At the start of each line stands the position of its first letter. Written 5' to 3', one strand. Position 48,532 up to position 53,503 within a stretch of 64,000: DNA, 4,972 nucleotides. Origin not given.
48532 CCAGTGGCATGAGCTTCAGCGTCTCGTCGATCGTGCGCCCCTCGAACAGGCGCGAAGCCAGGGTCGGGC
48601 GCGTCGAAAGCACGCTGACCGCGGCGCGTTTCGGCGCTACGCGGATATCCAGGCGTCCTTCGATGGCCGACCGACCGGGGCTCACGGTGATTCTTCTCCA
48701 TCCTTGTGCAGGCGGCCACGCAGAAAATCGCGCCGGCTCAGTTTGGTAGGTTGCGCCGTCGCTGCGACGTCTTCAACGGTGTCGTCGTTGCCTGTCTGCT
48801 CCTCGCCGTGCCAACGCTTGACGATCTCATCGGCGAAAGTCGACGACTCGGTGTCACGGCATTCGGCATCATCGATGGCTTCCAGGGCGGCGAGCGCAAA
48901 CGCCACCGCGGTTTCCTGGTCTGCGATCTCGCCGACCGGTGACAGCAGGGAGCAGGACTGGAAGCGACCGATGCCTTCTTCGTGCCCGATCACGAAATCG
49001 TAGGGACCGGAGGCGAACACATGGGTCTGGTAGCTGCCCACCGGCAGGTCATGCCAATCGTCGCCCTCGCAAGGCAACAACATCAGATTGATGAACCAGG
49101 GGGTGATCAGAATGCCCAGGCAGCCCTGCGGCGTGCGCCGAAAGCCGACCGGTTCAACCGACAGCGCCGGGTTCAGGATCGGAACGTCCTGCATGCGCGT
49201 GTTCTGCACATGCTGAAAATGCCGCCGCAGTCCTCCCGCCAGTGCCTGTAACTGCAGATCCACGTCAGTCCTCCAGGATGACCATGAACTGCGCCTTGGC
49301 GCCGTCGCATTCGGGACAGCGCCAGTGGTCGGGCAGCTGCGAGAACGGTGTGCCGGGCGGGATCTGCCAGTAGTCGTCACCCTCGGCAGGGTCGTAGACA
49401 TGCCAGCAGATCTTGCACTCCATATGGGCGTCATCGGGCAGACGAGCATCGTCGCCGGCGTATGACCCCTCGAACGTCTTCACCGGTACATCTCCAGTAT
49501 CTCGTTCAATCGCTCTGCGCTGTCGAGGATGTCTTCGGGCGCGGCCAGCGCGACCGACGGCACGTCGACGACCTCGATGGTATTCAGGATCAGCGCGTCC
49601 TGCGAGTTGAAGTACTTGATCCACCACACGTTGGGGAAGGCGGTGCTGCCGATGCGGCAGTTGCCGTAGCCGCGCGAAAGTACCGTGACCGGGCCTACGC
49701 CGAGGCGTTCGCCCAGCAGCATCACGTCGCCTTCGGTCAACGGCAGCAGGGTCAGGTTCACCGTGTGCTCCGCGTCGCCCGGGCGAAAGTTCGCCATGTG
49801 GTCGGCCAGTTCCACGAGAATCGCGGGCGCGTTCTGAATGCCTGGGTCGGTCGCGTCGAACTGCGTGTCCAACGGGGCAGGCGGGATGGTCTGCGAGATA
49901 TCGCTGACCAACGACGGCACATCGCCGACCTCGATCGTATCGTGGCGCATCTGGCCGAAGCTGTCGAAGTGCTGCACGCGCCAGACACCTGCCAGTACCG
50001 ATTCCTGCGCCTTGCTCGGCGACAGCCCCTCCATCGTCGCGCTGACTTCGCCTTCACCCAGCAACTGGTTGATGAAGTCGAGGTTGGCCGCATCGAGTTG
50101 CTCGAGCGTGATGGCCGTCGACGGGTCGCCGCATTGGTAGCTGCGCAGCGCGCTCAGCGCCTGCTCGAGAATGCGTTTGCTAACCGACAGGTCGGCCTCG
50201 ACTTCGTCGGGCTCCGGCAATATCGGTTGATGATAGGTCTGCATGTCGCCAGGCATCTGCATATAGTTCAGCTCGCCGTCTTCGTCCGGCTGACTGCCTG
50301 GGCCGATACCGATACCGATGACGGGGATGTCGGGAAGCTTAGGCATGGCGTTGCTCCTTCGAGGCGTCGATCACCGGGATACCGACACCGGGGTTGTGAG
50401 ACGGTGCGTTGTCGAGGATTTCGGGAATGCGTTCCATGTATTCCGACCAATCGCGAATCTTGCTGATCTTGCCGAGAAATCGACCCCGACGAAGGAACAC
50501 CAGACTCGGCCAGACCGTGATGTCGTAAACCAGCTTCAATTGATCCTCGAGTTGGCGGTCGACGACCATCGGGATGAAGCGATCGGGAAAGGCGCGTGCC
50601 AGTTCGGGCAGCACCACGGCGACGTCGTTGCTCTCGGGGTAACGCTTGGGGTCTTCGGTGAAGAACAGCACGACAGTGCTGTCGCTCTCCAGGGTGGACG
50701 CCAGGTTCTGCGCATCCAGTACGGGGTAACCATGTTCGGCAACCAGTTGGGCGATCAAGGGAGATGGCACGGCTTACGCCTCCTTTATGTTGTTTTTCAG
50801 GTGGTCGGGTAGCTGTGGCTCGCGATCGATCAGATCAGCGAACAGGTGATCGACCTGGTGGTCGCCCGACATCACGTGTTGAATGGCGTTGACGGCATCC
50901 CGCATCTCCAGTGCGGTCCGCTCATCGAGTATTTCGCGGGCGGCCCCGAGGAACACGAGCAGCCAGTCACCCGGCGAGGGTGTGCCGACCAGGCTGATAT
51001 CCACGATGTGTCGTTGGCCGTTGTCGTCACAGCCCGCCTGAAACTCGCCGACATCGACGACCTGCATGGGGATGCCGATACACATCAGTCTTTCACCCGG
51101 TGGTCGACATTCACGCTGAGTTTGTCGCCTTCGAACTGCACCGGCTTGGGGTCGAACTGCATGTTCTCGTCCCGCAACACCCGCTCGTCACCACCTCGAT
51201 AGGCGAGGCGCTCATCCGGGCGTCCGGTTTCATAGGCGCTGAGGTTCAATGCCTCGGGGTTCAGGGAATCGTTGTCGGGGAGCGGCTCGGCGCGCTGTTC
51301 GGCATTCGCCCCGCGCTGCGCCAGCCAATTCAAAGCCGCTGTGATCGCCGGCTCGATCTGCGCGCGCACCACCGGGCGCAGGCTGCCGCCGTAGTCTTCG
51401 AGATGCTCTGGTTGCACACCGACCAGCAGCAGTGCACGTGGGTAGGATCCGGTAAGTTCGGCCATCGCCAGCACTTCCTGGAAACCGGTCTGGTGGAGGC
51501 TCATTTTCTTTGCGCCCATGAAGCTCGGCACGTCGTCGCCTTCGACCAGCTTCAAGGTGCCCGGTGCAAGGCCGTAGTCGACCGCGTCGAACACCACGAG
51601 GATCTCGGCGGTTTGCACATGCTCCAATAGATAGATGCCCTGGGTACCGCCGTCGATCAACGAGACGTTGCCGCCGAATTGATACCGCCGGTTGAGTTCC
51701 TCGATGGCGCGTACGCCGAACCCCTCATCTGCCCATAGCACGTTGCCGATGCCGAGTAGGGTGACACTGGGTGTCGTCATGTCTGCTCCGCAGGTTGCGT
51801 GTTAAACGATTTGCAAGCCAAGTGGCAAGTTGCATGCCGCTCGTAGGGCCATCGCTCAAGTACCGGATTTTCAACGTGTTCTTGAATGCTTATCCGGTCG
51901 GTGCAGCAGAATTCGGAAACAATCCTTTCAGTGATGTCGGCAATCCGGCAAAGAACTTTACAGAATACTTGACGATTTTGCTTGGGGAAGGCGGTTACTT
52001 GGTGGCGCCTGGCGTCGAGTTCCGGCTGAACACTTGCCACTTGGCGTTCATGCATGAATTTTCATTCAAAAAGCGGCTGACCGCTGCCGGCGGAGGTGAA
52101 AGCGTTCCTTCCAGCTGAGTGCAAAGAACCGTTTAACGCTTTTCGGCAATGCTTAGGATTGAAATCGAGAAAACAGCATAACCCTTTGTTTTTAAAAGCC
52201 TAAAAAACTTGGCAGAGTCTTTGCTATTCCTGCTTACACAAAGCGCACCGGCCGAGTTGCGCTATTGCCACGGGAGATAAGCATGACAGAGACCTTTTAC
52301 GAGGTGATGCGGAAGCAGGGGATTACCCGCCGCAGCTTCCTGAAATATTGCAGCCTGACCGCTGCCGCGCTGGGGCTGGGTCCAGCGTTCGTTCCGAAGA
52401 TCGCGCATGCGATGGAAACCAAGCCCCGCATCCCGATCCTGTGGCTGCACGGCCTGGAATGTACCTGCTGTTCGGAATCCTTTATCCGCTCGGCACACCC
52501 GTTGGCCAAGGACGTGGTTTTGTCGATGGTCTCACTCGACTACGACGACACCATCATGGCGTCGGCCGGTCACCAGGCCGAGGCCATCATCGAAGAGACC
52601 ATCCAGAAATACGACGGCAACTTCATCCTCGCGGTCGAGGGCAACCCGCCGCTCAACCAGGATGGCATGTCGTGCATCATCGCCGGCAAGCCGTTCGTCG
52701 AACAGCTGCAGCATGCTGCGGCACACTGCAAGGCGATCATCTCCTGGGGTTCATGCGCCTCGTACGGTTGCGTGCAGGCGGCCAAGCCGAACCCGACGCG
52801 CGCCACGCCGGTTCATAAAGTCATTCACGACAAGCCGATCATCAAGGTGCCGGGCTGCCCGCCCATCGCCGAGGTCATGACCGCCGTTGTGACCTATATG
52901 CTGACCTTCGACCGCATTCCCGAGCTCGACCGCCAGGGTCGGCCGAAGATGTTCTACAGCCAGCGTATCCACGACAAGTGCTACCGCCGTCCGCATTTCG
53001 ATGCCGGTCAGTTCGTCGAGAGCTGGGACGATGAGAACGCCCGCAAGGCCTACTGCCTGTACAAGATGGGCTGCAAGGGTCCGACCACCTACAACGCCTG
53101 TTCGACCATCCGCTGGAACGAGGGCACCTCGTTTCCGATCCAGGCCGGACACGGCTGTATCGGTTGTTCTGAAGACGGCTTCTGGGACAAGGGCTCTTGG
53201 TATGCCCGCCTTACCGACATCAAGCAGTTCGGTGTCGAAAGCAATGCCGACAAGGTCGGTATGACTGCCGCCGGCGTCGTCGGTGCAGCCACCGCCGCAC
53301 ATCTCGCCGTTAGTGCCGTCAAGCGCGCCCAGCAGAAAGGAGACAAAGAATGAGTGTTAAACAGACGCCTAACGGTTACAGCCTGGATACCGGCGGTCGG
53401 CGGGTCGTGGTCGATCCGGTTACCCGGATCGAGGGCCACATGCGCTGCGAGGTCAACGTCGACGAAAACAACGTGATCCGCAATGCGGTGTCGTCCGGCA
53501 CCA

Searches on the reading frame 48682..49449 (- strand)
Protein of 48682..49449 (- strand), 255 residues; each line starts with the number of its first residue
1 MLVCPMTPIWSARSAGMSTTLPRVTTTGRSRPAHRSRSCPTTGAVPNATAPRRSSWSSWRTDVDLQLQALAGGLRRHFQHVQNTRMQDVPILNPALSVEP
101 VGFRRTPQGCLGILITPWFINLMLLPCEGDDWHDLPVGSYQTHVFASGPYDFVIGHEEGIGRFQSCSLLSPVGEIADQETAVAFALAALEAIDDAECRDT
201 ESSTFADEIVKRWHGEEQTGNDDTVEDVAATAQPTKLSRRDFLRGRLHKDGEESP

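Call 29: search_protein_families(library=pfam, proteins=[window:48682-49449:-], max_evalue=0.000001)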
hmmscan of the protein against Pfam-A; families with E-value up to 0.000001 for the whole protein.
window:48682-49449:- (255 aa): 1 family
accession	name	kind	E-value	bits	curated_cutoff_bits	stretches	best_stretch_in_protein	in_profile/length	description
PF11939.13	NiFe-hyd_HybE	-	1e-42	146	25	1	71-245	3-147/147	[NiFe]-hydrogenase assembly, chaperone, HybE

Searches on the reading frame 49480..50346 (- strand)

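Call 29: search_protein_families(library=pfam, proteins=[window:49480-50346:-], max_evalue=0.000001)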
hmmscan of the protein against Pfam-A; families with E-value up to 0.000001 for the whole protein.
window:49480-50346:- (288 aa): 1 family
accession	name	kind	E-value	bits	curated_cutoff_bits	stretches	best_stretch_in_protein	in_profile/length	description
PF04809.18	HupH_C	-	9.1e-66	219.4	23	2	171-286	2-117/118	HupH hydrogenase expression protein, C-terminal conserved region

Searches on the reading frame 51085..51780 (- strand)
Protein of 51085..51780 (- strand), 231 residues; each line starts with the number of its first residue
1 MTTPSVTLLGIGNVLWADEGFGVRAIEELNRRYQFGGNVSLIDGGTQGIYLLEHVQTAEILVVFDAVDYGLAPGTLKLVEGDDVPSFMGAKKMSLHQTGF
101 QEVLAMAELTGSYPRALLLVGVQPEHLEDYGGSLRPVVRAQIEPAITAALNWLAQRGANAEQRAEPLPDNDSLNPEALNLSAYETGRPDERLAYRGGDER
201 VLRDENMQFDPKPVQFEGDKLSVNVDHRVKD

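Call 29: search_protein_families(library=pfam, proteins=[window:51085-51780:-], max_evalue=0.000001)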
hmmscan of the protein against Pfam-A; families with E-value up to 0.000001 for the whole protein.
window:51085-51780:- (231 aa): 1 family
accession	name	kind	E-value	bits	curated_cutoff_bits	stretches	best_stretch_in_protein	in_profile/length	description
PF01750.23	HycI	-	6.1e-41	139.7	23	1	23-151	1-129/130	Hydrogenase maturation protease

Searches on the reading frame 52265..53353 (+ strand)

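Call 29: search_protein_families(library=pfam, proteins=[window:52265-53353:+], max_evalue=0.000001)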
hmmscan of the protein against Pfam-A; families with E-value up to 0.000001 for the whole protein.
window:52265-53353:+ (362 aa): 2 families
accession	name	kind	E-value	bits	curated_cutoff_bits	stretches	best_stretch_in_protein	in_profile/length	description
PF14720.11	NiFe_hyd_SSU_C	-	2.6e-32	111.5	27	1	231-311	1-77/80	NiFe/NiFeSe hydrogenase small subunit C-terminal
PF01058.29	Oxidored_q6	-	9.3e-26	90.5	27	1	66-211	1-127/128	NADH ubiquinone oxidoreductase, 20 Kd subunit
